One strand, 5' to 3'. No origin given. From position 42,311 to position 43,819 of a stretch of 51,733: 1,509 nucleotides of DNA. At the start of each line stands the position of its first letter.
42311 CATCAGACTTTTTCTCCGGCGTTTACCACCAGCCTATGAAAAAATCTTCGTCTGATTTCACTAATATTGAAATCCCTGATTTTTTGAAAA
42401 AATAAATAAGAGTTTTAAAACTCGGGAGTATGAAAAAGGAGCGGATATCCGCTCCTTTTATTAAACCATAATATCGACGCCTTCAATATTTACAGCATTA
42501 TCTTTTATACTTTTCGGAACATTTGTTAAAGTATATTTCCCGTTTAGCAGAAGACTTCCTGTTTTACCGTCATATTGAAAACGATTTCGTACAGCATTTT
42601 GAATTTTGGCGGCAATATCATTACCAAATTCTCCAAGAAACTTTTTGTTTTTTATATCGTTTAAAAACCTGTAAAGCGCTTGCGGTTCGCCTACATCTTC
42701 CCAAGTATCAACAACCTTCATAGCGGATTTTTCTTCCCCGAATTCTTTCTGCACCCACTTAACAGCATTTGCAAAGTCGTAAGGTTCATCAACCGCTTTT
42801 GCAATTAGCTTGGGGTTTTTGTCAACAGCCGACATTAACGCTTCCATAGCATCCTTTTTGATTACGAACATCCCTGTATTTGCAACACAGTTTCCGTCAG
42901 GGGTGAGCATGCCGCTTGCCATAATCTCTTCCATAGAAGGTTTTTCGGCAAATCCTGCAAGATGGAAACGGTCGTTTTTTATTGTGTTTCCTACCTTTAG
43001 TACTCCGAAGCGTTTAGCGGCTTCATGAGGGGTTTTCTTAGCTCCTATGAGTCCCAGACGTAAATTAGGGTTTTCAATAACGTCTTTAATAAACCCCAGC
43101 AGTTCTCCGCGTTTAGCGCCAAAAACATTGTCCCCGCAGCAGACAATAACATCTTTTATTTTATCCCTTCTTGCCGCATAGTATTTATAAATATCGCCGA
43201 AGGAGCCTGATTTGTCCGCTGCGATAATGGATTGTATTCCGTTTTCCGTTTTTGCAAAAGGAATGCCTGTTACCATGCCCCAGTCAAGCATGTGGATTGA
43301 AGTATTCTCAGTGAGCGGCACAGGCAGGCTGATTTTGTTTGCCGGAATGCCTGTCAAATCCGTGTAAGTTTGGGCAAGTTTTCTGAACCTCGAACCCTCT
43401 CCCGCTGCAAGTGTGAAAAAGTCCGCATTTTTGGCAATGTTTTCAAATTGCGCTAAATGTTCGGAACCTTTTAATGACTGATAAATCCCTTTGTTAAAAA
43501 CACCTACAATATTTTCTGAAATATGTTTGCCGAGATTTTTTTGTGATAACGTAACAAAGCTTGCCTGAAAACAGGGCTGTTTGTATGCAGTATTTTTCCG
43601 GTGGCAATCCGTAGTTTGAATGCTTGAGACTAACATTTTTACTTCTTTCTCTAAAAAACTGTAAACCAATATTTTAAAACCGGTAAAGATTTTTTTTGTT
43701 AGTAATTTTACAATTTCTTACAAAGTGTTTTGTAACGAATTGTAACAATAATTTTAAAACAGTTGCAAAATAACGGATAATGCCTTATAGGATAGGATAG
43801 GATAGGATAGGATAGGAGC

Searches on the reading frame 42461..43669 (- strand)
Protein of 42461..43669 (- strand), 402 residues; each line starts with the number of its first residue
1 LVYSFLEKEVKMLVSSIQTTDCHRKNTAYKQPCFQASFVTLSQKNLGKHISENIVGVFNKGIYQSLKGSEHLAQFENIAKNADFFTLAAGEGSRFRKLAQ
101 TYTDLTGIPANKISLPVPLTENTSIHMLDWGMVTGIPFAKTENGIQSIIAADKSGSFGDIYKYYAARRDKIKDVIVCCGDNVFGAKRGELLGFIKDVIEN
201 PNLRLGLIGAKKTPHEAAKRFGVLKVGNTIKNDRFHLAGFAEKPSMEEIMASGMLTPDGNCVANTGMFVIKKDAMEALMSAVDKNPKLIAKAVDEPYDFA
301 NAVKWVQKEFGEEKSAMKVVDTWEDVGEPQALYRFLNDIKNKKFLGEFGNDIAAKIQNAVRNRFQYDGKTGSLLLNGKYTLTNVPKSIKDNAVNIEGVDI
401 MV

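Call 72: search_protein_families(library=pfam, proteins=[window:42461-43669:-], max_evalue=0.00001)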
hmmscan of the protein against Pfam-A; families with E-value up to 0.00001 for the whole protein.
window:42461-43669:- (402 aa): 1 family
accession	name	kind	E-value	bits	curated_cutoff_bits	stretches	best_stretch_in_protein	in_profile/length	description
PF00483.29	NTP_transferase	-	2.6e-10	40.7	21.2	1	169-340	99-243/245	Nucleotidyl transferase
